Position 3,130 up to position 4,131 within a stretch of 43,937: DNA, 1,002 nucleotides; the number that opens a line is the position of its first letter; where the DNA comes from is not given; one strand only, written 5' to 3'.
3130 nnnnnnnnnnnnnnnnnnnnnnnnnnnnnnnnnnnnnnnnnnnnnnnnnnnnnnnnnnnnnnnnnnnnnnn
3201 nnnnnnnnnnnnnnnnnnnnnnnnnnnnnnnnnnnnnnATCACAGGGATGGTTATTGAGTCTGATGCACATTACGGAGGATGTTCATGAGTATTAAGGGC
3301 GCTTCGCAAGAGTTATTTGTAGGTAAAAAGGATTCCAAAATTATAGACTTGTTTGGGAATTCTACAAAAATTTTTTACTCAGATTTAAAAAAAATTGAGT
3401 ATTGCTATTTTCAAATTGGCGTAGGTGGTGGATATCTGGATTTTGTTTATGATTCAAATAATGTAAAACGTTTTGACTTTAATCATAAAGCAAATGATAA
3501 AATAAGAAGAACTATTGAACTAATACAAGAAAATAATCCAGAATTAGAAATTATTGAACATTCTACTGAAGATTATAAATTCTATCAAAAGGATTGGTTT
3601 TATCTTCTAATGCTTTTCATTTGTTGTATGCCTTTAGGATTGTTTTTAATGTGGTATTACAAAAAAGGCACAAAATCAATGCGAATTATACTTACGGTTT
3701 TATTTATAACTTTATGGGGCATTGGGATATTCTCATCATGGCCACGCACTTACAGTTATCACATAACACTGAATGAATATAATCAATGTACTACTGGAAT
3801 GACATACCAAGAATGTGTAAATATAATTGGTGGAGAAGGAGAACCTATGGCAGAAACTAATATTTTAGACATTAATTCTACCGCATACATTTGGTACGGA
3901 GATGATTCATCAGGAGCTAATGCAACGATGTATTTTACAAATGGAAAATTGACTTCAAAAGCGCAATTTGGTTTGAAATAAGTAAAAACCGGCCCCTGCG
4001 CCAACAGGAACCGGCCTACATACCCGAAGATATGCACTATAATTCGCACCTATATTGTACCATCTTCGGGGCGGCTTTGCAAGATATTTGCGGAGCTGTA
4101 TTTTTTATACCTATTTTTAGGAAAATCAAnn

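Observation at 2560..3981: AT-rich two-gene membrane-protein cargo between ImmA and integrase, a candidate superinfection-exclusion or abortive-infection module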

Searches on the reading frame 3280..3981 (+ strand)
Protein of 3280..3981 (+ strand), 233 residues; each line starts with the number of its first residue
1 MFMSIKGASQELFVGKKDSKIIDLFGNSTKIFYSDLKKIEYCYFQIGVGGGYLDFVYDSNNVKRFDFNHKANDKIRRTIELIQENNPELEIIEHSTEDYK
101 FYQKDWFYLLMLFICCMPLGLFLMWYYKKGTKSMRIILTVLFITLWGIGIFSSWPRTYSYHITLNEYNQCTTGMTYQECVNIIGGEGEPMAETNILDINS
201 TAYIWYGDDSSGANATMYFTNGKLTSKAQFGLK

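Call 3: search_protein_families(library=pfam, proteins=[window:3280-3981:+], max_evalue=0.1)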
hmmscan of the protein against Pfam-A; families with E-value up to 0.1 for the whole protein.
window:3280-3981:+ (233 aa): 6 families
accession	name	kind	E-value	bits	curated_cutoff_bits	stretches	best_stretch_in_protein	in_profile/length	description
PF12978.13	DUF3862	-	1.4e-06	28.7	25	1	159-232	84-159/159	Domain of Unknown Function with PDB structure (DUF3862)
PF07467.17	BLIP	-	0.0016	19.5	26.7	1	165-232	3-67/123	Beta-lactamase inhibitor (BLIP)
PF13346.12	ABC2_membrane_5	-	0.016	15.2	25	1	107-156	118-167/205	ABC-2 family transporter protein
PF00487.30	FA_desaturase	-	0.047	13.9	29.7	1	95-166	123-194/253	Fatty acid desaturase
PF13567.11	DUF4131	-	0.061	13.4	31.6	1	106-162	4-60/165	Domain of unknown function (DUF4131)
PF17769.7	PurK_C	-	0.09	12.9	22.6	0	180-207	4-30/56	Phosphoribosylaminoimidazole carboxylase C-terminal domain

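Call 4: search_protein_families(library=phrogs, proteins=[window:3280-3981:+], max_evalue=0.1)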
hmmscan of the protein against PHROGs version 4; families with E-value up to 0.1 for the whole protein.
window:3280-3981:+ (233 aa): 5 families
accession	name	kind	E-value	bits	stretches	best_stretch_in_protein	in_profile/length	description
phrog_6148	-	moron, auxiliary metabolic gene and host takeover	1.8e-14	55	1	160-233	139-214/214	beta-lactamase-inhibitor protein BLIP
phrog_37750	-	unknown function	3.2e-13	50.3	1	162-233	297-370/370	-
phrog_25008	-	unknown function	4.5e-09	37.3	1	133-232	4-99/267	-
phrog_24550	-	unknown function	0.0031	18.2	1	61-139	83-160/185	-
phrog_33817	-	unknown function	0.076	14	0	29-55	35-60/67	-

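Call 5: search_protein_families(library=padloc, proteins=[window:3280-3981:+], max_evalue=1)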
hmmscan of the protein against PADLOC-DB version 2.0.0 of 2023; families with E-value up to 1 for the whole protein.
window:3280-3981:+ (233 aa): 0 families

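Call 9: search_dna_similar(query=window:3286-3981:+, collection=phages, mode=protein, max_rows=30, max_evalue=0.001)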
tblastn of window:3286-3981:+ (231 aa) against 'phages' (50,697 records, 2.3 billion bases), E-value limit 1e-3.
Records with a match: 32; places in all: 32; records where one place covers at least 80% of the query: 0.
Best place of each record, by identity: <60% 32.
By first word of the organism name: Paenibacillus 15; Bacillus 12; Lactobacillus 2; Dulem 1; Bacteriophage 1; Clostridium 1.
By host as written in the record: Paenibacillus larvae 9; Bacillus cereus 4; Bacillus anthracis 3; Bacillus anthracis Sterne 2; Paenibacillus larvae ATCC 9545 2; Paenibacillus larvae 2006 2; Bacillus cereus VKM B-370 2; Lactobacillus johnsonii 2; and 6 more.
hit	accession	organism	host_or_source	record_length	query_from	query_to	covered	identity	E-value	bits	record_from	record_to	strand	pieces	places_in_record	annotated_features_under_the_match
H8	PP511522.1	Dulem virus 35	Varecia variegata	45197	1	152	66%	34.0%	2e-12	72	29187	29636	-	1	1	hypothetical protein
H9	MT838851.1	Bacteriophage sp.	human fecal samples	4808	159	231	32%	49.4%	2e-12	71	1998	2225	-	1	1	record has no annotation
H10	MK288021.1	Bacillus phage pW2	Bacillus cereus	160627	153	231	34%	44.4%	5e-9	62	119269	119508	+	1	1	hypothetical protein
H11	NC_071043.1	Bacillus phage pW2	Bacillus cereus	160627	153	231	34%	44.4%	5e-9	62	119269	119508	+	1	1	hypothetical protein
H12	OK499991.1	Bacillus phage vB_BanS_Sophrita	Bacillus anthracis Sterne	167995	153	231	34%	44.4%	5e-9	62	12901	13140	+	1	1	DUF3862 domain-containing protein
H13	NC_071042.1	Bacillus phage vB_BanS_Sophrita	Bacillus anthracis Sterne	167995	153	231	34%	44.4%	5e-9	62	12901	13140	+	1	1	DUF3862 domain-containing protein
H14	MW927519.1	Paenibacillus phage Neutron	Paenibacillus larvae ATCC 9545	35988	150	231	35%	41.7%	1e-6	54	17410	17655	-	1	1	protein of unknown function DUF3862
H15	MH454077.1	Paenibacillus phage Bloom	Paenibacillus larvae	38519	150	231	35%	41.7%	1e-6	54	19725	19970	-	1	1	putative membrane lipoprotein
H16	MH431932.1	Paenibacillus phage Arcticfreeze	Paenibacillus larvae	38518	150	231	35%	41.7%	1e-6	54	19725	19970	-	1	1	putative membrane lipoprotein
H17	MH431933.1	Paenibacillus phage DevRi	Paenibacillus larvae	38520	150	231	35%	41.7%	1e-6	54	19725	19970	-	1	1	putative membrane lipoprotein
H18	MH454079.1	Paenibacillus phage Jacopo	Paenibacillus larvae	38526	150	231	35%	41.7%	1e-6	54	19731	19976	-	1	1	putative membrane lipoprotein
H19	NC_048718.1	Paenibacillus phage Jacopo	Paenibacillus larvae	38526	150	231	35%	41.7%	1e-6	54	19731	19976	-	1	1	DUF3862 domain-containing protein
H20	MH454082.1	Paenibacillus phage Genki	Paenibacillus larvae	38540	150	231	35%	41.7%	1e-6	54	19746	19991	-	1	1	putative membrane lipoprotein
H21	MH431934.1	Paenibacillus phage Gryphonian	Paenibacillus larvae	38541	150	231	35%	41.7%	1e-6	54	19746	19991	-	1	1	putative membrane lipoprotein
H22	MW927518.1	Paenibacillus phage Mock2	Paenibacillus larvae NW6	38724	150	231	35%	41.7%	1e-6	54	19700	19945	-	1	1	protein of unknown function DUF3862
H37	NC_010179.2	Lactobacillus prophage Lj771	Lactobacillus johnsonii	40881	159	231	32%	40.3%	5e-4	47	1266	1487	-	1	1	beta-lactamase-inhibitor protein BLIP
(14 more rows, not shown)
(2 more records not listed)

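Call 11: find_homologous_proteins(query=window:3286-3978:+, max_evalue=0.001)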
Query window:3286-3978:+ (231 aa): 34 proteins with E <= 0.001 among 137 candidates.
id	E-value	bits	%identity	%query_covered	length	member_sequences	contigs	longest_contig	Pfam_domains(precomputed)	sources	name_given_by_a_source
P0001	1.6e-155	533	100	100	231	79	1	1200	PF07467.19,PF12978.14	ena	-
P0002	1.1e-103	364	68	100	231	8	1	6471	PF07467.19,PF12978.14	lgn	-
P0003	2.1e-102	360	68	100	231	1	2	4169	PF07467.19,PF12978.14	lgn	-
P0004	1.4e-101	357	65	100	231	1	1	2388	PF07467.19,PF12978.14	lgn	-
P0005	2.1e-95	337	91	70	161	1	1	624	-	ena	-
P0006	6.2e-92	325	61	100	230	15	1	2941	PF07467.19,PF12978.14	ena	-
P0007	1.7e-91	324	61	100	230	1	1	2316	PF07467.19,PF12978.14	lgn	-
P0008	3.8e-89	316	61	100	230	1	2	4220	PF07467.19,PF12978.14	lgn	-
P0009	6.0e-81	289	94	59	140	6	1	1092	-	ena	-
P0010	3.2e-61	225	64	65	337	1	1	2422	PF16729.11,PF11611.14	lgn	-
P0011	6.5e-54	201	50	83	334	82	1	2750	PF11611.14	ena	-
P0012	1.3e-53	200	46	96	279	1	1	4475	-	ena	-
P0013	2.7e-53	199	53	84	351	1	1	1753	PF27111.1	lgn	-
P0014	2.3e-49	186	60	60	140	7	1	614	-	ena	-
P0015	1.2e-46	177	52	71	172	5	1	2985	-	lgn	-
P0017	2.2e-44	170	45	84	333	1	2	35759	PF11611.14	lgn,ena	-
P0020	6.9e-41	158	44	100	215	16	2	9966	PF07467.19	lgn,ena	-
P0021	1.3e-39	154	42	100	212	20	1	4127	PF07467.19,PF12978.14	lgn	-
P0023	6.3e-38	149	49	66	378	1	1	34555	-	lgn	-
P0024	9.3e-37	145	41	99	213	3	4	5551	PF07467.19,PF12978.14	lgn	-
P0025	2.8e-35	140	41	100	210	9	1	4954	PF07467.19,PF12978.14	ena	-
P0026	4.5e-35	139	41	99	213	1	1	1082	PF07467.19,PF12978.14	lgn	-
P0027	1.3e-18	85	46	31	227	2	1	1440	PF07467.19,PF12978.14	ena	-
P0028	7.2e-13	67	47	34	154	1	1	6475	PF07467.19,PF12978.14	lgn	-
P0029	9.3e-13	66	47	34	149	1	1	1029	PF07467.19,PF12978.14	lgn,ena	-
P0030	1.6e-12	65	48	32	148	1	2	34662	PF13240.12,PF07467.19,PF12978.14,PF13248.12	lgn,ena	-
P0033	1.3e-10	59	36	58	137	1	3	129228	PF07467.19,PF12978.14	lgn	-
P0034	2.0e-10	58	51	31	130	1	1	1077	PF07467.19,PF12978.14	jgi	jgi:hypothetical protein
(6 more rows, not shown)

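Call 17: find_encoding_contigs(protein=P0002, flank=5000, max_places=4)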
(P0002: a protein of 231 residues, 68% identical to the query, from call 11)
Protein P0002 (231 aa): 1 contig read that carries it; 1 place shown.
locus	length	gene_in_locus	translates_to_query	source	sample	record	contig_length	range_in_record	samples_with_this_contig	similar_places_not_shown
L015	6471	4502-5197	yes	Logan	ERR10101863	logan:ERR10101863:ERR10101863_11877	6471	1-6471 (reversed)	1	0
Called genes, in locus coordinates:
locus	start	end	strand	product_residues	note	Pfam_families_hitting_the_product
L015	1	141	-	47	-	?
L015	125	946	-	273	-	PF13392:HNH_3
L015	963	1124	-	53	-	-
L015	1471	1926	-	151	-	-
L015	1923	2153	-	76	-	-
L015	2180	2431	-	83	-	-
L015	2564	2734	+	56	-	-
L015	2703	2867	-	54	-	-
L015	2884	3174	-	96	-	-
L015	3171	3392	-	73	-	PF12844:HTH_19 (weak)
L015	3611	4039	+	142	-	PF01381:HTH_3 (weak), PF12844:HTH_19, PF13443:HTH_26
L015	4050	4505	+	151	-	PF06114:Peptidase_M78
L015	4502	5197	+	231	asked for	PF12978:DUF3862 (weak), PF07467:BLIP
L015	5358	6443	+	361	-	PF00589:Phage_integrase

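Call 19: find_encoding_contigs(protein=P0017, flank=5000, max_places=3)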
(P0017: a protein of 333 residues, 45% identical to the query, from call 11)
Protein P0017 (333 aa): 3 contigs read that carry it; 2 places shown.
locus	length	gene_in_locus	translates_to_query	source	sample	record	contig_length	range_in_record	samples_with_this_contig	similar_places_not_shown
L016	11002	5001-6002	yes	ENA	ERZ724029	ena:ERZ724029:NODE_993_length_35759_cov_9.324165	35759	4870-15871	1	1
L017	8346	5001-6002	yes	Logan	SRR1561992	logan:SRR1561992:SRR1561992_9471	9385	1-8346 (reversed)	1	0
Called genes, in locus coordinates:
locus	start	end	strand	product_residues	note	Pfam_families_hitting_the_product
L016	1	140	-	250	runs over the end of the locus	PF08346:AntA, PF03374:ANT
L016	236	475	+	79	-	-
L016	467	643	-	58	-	-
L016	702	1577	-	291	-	PF10543:ORF6N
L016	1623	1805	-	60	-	-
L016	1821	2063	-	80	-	PF05339:DUF739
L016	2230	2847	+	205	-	PF12844:HTH_19 (weak), PF13443:HTH_26 (weak), PF01381:HTH_3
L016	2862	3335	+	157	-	-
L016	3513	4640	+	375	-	PF00589:Phage_integrase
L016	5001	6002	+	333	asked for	PF11611:DUF4352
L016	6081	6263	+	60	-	-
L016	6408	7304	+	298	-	PF02498:Bro-N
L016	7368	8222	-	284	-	PF05257:CHAP, PF01473:Choline_bind_1 (faint), PF19085:Choline_bind_2 (faint), PF19127:Choline_bind_3 (weak)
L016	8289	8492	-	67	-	PF16945:Phage_r1t_holin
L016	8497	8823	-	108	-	-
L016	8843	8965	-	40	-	-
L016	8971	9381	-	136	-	-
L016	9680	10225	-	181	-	-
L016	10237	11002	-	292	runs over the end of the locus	-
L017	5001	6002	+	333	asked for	PF11611:DUF4352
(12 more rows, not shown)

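Call 20: find_encoding_contigs(protein=P0020, flank=5000, max_places=3)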
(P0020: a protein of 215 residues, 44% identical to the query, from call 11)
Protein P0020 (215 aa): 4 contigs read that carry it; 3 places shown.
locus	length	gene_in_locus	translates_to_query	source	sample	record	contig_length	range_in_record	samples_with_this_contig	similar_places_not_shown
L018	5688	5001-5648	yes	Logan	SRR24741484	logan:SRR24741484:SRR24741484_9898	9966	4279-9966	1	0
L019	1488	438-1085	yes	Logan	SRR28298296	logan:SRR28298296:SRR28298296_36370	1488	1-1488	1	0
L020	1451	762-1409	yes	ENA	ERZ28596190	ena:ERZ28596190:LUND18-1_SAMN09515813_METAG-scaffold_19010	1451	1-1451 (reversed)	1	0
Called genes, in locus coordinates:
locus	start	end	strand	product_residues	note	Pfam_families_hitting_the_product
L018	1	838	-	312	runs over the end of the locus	-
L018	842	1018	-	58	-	-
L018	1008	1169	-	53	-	-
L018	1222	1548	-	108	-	-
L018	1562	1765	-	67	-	-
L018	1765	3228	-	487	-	PF02452:PemK_toxin, PF10543:ORF6N (weak)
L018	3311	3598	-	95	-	-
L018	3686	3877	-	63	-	-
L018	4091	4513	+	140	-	PF12844:HTH_19, PF01381:HTH_3, PF13443:HTH_26 (weak)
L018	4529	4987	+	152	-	PF06114:Peptidase_M78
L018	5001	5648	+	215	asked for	PF07467:BLIP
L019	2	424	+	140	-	?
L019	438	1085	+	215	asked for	PF07467:BLIP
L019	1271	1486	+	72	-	?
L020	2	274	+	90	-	?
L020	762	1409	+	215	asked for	PF07467:BLIP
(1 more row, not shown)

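Call 21: find_encoding_contigs(protein=P0023, flank=5000, max_places=3)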
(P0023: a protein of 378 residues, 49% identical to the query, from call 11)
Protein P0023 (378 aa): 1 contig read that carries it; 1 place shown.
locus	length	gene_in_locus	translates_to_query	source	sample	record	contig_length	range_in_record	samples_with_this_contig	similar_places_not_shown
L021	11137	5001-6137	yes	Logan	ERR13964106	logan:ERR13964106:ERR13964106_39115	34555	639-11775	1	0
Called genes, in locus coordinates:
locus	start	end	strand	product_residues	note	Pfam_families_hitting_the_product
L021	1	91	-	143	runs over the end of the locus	-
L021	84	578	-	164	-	-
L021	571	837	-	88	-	-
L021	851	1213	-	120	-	PF00075:RNase_H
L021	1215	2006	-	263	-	PF23343:REP_ORF2-G2P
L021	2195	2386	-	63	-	-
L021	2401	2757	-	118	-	-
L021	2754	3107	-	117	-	-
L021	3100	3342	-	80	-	-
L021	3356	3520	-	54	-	-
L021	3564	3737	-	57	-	-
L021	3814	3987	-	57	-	-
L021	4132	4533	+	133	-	PF01381:HTH_3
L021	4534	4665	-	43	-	-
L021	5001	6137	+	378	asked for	-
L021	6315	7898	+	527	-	PF00239:Resolvase, PF07508:Recombinase, PF13408:Zn_ribbon_recom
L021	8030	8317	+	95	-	-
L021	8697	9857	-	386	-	PF01381:HTH_3, PF12844:HTH_19 (weak), PF13560:HTH_31 (faint), PF06114:Peptidase_M78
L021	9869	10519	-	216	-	-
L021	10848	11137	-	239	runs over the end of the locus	PF01471:PG_binding_1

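Call 27: search_protein_families(library=pfam, proteins=[P0013, P0023, L016:2862-3332:+], max_evalue=0.05)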
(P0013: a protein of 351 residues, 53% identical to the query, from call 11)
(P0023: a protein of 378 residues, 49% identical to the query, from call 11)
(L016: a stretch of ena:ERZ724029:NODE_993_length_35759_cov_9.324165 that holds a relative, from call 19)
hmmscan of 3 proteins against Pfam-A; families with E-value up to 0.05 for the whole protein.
P0013 (351 aa): 1 family
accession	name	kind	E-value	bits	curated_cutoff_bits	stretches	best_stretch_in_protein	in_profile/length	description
PF22058.2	X25_BaPul_like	-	0.0097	16.4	27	0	200-249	31-81/87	Pullulanase X25 domain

P0023 (378 aa): 1 family
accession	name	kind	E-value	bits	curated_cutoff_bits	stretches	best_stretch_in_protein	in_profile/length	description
PF13567.11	DUF4131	-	0.035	14.2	31.6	0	106-162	8-59/165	Domain of unknown function (DUF4131)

L016:2862-3332:+ (157 aa): 1 family
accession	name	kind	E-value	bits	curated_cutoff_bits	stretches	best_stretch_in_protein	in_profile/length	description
PF06114.19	Peptidase_M78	-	0.00019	21.7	22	1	17-120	8-120/123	IrrE N-terminal-like domain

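Call 31: predict_structure(alignment_id=A1)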
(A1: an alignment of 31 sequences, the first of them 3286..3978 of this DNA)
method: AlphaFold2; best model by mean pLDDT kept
length: 231 residues; sequences in the alignment: 31
mean_pLDDT: 90.0   pTM: 0.62
mean pLDDT of the five models: 90.0, 88.8, 88.3, 87.9, 87.3
residues with pLDDT >= 90: 144; 70-90: 81; 50-70: 6; < 50: 0
segments of 3 or more residues with pLDDT < 50: none
pLDDT, mean of each block of 10 residues (from residue 1): 91 95 93 96 88 95 93 95 96 88 88 85 88 91 87 70 95 94 87 85 84 93 93 85
secondary structure, 60 per line:
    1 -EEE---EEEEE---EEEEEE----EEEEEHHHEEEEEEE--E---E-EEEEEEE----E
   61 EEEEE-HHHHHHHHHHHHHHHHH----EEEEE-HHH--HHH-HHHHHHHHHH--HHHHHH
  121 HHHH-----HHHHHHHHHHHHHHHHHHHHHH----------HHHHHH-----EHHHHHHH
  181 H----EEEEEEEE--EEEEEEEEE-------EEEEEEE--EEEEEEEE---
elements in order: E2-4 E8-12 E16-21 E26-30 E34-40 E49-55 E60-65 H67-83 E88-92 H103-112 H115-124 H130-151 H162-167 H174-181 E186-193 E196-204 E212-218 E221-228

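Call 37: get_annotated_region(hit=H37, flank=4000)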
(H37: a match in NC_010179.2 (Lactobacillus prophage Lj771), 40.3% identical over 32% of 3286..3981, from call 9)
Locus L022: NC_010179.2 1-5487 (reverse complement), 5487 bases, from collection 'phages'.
description: Lactobacillus johnsonii prophage Lj771, complete genome.
organism: Lactobacillus prophage Lj771 (NCBI taxid 139871)
taxonomy: Viruses; Duplodnaviria; Heunggongvirae; Uroviricota; Caudoviricetes
host: Lactobacillus johnsonii; source: -; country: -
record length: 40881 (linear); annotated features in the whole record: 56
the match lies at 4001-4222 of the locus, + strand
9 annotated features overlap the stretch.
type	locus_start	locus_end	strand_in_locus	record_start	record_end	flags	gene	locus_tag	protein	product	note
CDS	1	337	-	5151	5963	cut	-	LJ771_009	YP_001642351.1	recombinase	-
CDS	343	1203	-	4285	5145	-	-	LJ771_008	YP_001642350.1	DUF1351 domain-containing protein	-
CDS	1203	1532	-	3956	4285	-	-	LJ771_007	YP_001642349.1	hypothetical protein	similar to Lactobacillus phage KC5a hypothetical protein LGPKV5a_gp09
CDS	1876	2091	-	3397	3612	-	-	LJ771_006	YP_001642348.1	hypothetical protein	similar to Lactobacillus phage phiadh hypothetical protein phiadhp13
CDS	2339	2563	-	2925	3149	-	-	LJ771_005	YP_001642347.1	helix-turn-helix transcriptional regulator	-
CDS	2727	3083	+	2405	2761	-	-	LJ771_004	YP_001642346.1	transcriptional regulator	-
CDS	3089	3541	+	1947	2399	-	-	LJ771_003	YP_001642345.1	metallo-protease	similar to LGAS_0574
CDS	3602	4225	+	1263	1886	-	-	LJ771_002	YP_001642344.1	beta-lactamase-inhibitor protein BLIP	similar to Lactobacillus gasseri ATCC 33323 hypothetical protien LGAS_0573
CDS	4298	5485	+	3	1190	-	-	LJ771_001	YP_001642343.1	integrase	Int_001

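Call 38: get_annotated_region(hit=H8, flank=4000)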
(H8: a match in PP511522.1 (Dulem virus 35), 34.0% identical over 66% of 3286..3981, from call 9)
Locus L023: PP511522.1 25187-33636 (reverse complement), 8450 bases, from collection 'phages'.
description: Dulem virus 35 isolate Duke_24FS_4, complete genome.
organism: Dulem virus 35 (NCBI taxid 3145753)
taxonomy: Viruses; Duplodnaviria; Heunggongvirae; Uroviricota; Caudoviricetes
host: Varecia variegata; source: feces; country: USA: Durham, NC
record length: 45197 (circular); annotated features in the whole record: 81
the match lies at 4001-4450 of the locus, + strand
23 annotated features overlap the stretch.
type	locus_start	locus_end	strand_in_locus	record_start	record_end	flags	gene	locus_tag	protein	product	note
CDS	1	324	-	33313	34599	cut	-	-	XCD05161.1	hypothetical protein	-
CDS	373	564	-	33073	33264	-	-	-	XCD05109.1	hypothetical protein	-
CDS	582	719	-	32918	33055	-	-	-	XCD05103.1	hypothetical protein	-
CDS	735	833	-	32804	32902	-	-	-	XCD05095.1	hypothetical protein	-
CDS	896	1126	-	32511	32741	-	-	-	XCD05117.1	hypothetical protein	-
CDS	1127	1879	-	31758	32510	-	-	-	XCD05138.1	hypothetical protein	-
CDS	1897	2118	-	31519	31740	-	-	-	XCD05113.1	hypothetical protein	-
CDS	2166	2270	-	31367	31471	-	-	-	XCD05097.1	hypothetical protein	-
CDS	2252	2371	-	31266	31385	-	-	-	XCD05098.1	hypothetical protein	-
CDS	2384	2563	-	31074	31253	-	-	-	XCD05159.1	repressor protein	-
CDS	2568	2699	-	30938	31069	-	-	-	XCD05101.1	hypothetical protein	-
CDS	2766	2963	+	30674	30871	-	-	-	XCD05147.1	hypothetical protein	-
CDS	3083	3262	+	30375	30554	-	-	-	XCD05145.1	hypothetical protein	-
CDS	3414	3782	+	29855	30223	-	-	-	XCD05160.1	repressor protein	-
CDS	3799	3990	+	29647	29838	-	-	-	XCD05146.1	hypothetical protein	-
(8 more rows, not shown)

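Call 62: search_protein_families(library=ncbifam, proteins=[window:3286-3978:+], max_evalue=0.05)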
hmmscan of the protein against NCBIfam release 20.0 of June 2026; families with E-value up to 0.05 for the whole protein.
window:3286-3978:+ (231 aa): 1 family
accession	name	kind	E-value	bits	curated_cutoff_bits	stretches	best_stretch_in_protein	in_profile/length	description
NF041656.1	CPBP_MmRce1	equivalog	0.0068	16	425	1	94-141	182-229/271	MmRce1 family CPBP family CAAX prenyl protease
